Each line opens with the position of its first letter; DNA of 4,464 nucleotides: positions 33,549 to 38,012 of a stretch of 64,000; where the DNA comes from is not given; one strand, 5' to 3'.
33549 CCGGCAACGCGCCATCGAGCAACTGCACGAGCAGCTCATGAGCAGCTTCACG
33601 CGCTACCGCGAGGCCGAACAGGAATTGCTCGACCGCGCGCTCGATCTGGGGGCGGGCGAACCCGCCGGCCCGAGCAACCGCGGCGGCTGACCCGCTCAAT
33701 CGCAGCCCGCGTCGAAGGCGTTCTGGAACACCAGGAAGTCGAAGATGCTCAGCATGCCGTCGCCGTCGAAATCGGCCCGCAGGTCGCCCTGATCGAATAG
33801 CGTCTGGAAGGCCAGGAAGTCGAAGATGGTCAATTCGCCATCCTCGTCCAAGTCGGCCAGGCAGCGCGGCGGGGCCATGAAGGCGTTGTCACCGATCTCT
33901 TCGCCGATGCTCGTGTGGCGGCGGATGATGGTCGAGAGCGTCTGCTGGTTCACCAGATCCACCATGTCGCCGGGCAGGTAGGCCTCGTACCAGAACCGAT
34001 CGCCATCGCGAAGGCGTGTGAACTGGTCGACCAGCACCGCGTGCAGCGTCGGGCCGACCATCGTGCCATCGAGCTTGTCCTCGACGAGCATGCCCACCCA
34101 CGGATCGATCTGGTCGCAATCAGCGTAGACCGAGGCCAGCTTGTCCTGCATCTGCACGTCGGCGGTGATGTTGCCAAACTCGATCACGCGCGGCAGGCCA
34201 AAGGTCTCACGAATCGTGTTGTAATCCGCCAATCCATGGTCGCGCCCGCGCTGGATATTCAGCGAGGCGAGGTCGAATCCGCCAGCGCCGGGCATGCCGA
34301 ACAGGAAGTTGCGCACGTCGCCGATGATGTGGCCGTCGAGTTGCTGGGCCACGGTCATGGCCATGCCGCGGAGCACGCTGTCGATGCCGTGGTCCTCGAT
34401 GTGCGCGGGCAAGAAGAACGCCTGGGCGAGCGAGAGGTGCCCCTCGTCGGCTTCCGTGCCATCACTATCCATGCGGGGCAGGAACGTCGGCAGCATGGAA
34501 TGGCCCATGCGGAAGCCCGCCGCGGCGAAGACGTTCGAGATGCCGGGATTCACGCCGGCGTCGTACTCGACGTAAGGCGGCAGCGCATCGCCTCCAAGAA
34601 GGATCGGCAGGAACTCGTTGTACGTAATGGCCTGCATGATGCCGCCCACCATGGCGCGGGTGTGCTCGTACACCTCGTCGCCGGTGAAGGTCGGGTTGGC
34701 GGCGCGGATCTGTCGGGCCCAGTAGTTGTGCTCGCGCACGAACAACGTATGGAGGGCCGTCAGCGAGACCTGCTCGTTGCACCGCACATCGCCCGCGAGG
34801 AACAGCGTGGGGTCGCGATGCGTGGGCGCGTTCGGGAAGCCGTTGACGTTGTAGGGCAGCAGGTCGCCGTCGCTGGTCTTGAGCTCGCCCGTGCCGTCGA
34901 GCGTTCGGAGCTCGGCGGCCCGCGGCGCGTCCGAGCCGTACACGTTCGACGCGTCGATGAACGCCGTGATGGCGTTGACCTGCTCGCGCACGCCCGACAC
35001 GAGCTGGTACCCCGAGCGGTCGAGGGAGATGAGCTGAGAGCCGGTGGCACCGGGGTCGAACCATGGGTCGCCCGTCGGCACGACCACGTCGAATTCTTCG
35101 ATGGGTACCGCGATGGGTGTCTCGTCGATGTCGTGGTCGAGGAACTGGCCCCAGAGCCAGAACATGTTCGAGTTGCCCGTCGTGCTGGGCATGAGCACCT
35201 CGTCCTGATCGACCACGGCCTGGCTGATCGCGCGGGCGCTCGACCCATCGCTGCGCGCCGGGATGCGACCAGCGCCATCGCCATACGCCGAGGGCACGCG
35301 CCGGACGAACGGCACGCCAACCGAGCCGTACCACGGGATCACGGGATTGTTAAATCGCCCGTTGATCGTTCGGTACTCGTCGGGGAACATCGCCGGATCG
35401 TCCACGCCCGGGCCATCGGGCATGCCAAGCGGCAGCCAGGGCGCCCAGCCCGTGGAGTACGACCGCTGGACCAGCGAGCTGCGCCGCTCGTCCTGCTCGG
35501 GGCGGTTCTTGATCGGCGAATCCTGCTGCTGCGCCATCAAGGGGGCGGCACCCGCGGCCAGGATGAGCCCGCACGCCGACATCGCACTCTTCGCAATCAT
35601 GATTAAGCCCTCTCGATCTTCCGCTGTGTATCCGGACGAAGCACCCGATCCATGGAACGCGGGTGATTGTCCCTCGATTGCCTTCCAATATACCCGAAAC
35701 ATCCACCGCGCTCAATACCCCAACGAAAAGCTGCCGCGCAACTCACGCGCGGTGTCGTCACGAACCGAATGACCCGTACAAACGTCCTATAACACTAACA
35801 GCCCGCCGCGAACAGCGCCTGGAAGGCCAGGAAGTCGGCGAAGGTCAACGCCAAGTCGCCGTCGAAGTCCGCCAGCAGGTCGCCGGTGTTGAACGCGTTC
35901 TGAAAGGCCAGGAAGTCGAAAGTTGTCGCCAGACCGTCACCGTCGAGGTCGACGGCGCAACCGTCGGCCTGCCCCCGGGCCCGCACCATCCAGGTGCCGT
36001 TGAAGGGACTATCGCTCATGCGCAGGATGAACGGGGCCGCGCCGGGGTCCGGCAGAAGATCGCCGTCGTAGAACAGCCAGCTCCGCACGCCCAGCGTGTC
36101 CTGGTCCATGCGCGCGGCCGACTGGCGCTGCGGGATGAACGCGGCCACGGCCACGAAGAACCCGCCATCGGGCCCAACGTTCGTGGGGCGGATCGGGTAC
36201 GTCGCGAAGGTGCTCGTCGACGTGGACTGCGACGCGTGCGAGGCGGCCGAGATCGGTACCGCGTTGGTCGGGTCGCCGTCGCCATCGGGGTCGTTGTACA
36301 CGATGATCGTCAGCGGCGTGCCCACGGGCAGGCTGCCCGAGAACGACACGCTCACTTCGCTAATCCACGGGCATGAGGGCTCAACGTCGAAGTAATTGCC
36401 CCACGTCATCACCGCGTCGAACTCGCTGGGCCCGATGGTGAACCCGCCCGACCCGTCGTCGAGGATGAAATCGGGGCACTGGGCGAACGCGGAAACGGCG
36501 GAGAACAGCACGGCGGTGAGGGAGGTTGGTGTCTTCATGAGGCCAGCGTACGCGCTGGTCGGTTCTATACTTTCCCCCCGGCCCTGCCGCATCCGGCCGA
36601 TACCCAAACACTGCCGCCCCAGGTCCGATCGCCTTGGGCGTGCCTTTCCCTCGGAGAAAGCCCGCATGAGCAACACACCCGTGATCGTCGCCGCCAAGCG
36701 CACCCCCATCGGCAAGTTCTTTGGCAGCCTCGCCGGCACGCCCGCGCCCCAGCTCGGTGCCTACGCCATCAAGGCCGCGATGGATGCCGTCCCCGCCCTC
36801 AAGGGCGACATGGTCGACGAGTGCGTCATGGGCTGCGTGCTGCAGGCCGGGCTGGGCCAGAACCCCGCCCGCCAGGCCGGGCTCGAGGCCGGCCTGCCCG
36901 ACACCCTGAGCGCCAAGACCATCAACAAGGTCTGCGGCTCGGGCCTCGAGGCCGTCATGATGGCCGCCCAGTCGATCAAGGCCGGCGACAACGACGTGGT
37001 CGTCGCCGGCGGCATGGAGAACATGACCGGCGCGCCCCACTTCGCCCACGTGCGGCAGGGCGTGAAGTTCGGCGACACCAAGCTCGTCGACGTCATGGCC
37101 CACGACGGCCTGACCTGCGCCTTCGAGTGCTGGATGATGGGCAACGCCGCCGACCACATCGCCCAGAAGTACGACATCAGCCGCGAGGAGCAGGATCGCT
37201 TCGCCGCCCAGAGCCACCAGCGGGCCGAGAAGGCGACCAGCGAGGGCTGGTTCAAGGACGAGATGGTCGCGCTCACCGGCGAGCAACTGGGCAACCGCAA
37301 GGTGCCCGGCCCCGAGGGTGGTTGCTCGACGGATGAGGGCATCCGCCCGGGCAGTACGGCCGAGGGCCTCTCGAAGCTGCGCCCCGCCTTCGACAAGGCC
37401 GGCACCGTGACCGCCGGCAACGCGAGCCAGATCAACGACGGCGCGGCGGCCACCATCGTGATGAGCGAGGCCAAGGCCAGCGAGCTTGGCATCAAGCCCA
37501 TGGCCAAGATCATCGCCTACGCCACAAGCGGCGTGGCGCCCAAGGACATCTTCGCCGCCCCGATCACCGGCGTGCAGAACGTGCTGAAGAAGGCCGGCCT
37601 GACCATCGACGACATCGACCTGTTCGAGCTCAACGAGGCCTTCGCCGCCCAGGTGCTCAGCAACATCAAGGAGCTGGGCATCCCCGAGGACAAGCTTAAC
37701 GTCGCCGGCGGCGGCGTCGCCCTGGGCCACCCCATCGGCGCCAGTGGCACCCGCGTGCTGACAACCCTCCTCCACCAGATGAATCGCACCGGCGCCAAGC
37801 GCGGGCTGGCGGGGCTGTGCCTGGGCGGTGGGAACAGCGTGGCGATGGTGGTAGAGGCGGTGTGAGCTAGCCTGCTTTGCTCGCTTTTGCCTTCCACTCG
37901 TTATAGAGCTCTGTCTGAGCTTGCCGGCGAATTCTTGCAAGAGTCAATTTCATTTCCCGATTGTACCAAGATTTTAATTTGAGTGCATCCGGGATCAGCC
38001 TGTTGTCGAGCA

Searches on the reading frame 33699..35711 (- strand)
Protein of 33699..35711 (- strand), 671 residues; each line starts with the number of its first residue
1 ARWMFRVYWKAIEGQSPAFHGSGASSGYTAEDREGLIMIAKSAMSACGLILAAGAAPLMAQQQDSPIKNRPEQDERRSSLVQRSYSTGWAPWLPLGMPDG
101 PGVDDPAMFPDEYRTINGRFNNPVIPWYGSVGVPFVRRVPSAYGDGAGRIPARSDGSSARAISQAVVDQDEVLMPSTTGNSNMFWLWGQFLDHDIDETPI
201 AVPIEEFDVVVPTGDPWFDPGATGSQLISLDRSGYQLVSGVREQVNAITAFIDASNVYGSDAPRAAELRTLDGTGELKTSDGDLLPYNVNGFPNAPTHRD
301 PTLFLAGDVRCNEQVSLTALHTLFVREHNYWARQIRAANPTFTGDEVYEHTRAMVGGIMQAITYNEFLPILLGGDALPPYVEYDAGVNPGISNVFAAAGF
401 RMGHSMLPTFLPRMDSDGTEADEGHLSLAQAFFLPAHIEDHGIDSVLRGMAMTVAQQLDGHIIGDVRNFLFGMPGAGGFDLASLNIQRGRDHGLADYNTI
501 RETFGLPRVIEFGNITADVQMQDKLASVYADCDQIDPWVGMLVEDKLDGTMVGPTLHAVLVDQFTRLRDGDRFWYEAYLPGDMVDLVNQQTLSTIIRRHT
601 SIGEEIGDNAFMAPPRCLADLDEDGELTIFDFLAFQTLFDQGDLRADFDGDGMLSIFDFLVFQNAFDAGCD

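Call 105: search_protein_families(library=pfam, proteins=[window:33699-35711:-], max_evalue=0.00001)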
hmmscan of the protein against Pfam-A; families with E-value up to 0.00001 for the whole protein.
window:33699-35711:- (671 aa): 1 family
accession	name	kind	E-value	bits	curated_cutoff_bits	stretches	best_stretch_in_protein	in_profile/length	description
PF03098.20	An_peroxidase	-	2.6e-142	475.6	25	1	113-611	1-530/530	Animal haem peroxidase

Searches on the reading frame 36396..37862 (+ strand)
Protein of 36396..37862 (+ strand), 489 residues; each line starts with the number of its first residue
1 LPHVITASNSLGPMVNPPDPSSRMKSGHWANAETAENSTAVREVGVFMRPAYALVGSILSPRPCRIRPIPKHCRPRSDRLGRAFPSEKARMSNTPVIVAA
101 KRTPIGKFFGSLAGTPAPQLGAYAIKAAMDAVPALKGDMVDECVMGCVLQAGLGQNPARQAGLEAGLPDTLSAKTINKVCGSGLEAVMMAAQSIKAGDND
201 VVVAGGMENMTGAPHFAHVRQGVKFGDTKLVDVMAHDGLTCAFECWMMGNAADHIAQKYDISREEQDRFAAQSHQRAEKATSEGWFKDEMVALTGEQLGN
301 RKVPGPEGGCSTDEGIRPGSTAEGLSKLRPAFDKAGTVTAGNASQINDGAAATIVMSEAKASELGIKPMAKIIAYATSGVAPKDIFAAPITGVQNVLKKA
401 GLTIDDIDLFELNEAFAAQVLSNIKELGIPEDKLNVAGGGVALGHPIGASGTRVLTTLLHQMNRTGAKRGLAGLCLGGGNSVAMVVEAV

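Call 105: search_protein_families(library=pfam, proteins=[window:36396-37862:+], max_evalue=0.00001)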
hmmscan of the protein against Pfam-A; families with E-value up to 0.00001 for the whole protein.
window:36396-37862:+ (489 aa): 2 families
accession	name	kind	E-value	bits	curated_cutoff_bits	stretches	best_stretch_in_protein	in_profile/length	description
PF00108.29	Thiolase_N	-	1.3e-93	313.6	26.4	1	96-358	2-259/260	Thiolase, N-terminal domain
PF02803.24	Thiolase_C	-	1e-45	154.8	27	1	367-487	2-122/123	Thiolase, C-terminal domain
